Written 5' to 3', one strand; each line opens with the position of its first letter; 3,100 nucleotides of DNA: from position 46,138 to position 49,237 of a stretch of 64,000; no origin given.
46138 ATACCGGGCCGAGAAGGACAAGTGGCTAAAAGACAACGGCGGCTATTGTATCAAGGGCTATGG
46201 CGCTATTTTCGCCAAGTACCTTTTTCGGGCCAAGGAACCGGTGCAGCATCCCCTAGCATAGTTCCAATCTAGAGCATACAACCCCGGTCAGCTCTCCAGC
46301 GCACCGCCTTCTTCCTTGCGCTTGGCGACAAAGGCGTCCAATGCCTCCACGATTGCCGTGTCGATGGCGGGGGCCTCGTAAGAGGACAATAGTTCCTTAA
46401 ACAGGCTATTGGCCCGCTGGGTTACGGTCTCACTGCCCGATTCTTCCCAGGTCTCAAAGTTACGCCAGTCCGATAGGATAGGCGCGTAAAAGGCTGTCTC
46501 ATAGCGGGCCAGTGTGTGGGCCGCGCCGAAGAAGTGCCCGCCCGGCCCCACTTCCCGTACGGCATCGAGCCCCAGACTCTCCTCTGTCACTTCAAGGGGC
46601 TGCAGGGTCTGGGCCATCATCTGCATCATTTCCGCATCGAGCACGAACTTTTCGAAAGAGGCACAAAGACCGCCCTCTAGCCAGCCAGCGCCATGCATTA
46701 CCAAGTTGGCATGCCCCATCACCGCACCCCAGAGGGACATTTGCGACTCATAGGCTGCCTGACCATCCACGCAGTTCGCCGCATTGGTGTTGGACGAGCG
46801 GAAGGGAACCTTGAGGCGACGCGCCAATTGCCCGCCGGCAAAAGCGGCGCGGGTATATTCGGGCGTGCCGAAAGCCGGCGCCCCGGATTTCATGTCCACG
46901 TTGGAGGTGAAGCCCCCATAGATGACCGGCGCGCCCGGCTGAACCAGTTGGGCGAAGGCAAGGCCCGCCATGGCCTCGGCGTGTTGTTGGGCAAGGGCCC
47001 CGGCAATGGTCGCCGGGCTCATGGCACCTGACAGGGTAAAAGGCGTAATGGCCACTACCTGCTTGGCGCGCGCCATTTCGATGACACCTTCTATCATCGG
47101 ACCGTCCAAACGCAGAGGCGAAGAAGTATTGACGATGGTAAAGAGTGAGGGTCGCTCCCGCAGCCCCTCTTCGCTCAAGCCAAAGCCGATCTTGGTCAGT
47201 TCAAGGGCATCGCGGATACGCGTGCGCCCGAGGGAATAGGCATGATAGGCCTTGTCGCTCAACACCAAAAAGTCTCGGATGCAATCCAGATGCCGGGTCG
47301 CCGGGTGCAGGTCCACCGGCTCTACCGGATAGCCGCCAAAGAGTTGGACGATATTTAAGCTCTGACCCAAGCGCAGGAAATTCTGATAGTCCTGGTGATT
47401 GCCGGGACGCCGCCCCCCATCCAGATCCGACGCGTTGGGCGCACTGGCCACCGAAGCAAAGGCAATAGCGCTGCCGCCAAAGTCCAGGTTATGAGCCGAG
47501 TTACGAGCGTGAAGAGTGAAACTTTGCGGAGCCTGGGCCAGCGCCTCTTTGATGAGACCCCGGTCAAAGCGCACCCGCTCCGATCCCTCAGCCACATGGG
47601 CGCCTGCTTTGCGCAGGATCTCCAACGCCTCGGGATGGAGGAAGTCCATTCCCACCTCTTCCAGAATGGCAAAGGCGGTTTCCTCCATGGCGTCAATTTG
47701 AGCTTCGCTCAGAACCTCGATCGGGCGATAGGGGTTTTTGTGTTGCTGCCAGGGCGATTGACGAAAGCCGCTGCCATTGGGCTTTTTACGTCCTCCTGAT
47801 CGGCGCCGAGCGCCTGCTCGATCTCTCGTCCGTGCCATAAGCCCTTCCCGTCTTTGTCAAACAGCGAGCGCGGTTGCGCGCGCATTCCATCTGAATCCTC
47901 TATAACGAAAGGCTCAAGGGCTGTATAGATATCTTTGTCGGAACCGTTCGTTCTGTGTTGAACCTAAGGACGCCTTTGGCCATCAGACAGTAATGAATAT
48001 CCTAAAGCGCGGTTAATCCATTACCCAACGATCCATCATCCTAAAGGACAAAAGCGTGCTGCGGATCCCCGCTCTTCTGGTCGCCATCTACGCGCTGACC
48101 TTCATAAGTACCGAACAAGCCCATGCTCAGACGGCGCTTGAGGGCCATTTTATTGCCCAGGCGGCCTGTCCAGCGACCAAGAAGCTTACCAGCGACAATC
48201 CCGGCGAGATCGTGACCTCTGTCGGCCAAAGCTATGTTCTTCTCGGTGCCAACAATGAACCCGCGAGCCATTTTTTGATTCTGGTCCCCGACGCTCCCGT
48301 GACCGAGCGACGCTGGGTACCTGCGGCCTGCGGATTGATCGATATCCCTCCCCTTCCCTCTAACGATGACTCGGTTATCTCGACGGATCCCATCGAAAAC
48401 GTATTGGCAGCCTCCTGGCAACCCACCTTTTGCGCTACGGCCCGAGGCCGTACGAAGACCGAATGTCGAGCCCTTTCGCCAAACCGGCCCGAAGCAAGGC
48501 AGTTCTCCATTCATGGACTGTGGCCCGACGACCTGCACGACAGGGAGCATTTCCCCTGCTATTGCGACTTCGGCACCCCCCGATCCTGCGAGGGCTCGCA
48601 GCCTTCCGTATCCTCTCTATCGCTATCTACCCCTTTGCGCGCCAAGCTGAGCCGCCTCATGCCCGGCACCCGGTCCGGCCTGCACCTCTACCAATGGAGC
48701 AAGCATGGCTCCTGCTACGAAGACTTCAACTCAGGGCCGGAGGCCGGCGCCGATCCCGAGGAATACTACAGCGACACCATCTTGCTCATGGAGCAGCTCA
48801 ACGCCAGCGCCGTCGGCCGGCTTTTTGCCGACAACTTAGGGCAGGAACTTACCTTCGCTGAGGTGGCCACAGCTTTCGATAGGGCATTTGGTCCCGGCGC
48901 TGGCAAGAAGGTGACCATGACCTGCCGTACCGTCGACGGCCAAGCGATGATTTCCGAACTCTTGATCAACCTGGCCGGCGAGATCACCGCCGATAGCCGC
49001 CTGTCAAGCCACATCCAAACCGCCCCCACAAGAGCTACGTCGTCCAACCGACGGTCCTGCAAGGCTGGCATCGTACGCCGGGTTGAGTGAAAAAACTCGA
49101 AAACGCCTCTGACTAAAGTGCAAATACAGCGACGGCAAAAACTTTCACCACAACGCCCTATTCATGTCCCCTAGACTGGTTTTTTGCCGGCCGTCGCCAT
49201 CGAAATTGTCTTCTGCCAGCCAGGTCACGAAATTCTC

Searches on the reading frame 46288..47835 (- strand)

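Call 45: search_protein_families(library=pfam, proteins=[window:46288-47835:-], max_evalue=0.0001)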
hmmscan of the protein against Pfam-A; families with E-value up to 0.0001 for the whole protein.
window:46288-47835:- (515 aa): 1 family
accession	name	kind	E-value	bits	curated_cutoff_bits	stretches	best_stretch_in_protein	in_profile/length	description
PF06253.16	MTTB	-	3.3e-201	669.1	25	1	10-511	3-500/500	Trimethylamine methyltransferase (MTTB)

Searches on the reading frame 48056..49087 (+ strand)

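Call 45: search_protein_families(library=pfam, proteins=[window:48056-49087:+], max_evalue=0.0001)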
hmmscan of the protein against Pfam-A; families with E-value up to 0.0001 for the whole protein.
window:48056-49087:+ (344 aa): 1 family
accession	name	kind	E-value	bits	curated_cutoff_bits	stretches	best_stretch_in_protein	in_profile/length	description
PF00445.23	Ribonuclease_T2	-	2.1e-17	64.3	26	1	117-305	6-177/188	Ribonuclease T2 family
